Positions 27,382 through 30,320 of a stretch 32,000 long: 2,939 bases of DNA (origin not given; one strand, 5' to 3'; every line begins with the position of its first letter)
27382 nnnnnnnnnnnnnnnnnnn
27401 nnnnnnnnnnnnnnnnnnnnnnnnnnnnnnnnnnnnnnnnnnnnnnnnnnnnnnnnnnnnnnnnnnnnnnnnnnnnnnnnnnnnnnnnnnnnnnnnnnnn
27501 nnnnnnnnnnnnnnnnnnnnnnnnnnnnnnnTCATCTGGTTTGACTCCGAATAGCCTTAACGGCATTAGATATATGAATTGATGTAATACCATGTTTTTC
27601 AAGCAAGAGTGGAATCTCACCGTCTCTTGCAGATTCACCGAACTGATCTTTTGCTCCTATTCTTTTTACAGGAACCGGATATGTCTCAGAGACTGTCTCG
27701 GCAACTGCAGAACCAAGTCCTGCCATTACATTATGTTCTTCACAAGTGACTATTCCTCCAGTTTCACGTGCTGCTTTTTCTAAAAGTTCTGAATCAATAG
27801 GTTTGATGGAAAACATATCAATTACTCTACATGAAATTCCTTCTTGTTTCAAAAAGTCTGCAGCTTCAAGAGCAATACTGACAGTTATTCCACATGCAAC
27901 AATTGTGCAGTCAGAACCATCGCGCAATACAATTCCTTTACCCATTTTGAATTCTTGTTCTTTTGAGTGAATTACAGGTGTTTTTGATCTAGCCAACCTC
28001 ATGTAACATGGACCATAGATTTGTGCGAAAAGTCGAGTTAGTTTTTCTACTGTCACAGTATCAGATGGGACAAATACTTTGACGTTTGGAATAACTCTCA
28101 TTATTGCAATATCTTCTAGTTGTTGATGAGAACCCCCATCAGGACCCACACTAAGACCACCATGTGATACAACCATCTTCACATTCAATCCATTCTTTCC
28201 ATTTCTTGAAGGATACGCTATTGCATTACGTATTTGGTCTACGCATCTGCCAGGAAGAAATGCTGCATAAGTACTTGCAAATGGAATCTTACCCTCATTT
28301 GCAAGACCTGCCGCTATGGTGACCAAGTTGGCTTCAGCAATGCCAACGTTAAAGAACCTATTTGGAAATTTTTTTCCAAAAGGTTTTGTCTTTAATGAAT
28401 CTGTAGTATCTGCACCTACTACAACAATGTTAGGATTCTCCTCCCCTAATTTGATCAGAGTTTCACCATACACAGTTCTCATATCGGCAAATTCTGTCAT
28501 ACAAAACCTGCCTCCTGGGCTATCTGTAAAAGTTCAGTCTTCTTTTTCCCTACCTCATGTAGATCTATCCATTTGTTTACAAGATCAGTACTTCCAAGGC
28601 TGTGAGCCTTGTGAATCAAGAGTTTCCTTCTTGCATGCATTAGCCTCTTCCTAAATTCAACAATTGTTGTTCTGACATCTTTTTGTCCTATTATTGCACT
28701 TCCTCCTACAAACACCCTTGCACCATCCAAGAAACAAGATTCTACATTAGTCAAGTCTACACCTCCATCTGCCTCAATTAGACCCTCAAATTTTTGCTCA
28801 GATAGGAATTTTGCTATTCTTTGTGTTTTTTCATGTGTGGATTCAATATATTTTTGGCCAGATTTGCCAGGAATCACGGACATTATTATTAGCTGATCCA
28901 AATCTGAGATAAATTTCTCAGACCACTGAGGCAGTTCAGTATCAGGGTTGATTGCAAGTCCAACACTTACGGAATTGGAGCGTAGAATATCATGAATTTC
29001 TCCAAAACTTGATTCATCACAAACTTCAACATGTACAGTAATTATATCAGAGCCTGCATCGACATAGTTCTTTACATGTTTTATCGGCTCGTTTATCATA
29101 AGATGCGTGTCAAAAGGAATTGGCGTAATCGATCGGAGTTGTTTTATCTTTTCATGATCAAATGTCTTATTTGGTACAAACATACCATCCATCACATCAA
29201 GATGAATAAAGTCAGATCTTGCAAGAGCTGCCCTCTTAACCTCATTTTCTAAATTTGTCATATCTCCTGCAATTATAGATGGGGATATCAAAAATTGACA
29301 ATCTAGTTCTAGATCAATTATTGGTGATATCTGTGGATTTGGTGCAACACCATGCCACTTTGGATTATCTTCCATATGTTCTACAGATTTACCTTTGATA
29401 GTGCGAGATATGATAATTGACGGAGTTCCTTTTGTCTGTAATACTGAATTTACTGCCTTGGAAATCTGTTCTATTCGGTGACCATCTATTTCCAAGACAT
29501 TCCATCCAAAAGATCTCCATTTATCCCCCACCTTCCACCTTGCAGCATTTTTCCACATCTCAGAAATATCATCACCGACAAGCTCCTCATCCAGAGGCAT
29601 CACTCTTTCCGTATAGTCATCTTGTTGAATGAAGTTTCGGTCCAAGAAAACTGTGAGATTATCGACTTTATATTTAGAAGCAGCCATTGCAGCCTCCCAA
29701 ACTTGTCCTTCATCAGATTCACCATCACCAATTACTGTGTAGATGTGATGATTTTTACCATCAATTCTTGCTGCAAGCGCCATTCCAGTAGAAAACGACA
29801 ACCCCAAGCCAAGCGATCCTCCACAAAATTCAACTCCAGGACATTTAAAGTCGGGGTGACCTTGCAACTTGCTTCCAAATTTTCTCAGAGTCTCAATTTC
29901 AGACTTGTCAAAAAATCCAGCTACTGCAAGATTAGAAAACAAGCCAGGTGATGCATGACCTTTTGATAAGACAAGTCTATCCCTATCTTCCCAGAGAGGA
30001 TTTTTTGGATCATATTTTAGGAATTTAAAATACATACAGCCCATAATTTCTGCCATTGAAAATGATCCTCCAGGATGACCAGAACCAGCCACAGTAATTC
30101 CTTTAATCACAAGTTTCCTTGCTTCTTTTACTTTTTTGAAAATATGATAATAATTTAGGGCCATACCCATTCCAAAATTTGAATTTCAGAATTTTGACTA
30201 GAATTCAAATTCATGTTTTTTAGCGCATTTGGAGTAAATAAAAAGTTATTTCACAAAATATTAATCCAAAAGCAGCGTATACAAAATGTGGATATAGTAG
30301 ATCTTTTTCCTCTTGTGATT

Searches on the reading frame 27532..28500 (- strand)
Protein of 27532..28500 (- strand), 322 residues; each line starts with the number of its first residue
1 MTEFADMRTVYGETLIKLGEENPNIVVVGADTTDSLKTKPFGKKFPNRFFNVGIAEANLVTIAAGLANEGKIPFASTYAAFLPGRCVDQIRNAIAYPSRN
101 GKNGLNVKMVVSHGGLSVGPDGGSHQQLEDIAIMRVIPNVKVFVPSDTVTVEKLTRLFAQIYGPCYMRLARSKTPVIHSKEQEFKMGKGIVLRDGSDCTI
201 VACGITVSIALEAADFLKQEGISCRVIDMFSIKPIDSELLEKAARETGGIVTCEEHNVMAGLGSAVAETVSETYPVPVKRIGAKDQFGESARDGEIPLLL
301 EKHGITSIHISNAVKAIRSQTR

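Call 69: search_protein_families(library=pfam, proteins=[window:27532-28500:-], max_evalue=0.001)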
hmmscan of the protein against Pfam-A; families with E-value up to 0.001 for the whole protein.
window:27532-28500:- (322 aa): 3 families
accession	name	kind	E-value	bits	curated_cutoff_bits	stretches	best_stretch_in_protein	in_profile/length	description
PF02779.29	Transket_pyr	-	1.5e-38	132.7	27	1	6-175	4-173/174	Transketolase, pyrimidine binding domain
PF02780.25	Transketolase_C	-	2.9e-31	108.4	25.9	1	187-294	1-111/124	Transketolase, C-terminal domain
PF22613.1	Transketolase_C_1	-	2e-06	28.4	27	1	196-294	12-104/113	Transketolase-like TK C-terminal domain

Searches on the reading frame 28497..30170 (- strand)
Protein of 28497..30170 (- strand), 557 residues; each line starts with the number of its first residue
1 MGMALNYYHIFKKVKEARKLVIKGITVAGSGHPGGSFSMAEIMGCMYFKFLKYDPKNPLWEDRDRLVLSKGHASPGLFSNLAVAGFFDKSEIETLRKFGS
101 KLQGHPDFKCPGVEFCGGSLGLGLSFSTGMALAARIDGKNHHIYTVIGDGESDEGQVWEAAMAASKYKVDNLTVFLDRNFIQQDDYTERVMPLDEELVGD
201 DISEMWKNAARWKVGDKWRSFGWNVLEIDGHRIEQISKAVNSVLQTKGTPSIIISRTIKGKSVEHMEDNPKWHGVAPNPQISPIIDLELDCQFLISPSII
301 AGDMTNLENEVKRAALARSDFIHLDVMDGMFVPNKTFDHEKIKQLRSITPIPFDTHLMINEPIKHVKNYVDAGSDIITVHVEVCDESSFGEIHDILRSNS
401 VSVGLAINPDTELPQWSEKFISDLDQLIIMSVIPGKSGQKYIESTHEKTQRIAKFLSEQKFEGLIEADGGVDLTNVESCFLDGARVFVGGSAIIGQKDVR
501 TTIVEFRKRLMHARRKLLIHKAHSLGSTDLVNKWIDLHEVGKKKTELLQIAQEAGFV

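Call 69: search_protein_families(library=pfam, proteins=[window:28497-30170:-], max_evalue=0.001)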
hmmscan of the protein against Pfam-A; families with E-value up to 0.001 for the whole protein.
window:28497-30170:- (557 aa): 4 families
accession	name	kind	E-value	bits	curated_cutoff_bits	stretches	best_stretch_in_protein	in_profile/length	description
PF00834.25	Ribul_P_3_epim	-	1.5e-51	175.1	21.1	1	295-494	2-198/198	Ribulose-phosphate 3 epimerase family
PF00456.26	Transketolase_N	-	1e-45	156.7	22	1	13-276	5-262/334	Transketolase, thiamine diphosphate binding domain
PF13292.11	DXP_synthase_N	-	1.7e-06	28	21.2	1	119-179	112-171/274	1-deoxy-D-xylulose-5-phosphate synthase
PF00676.26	E1_dh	-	4.7e-06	26.2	22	1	108-169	89-152/300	Dehydrogenase E1 component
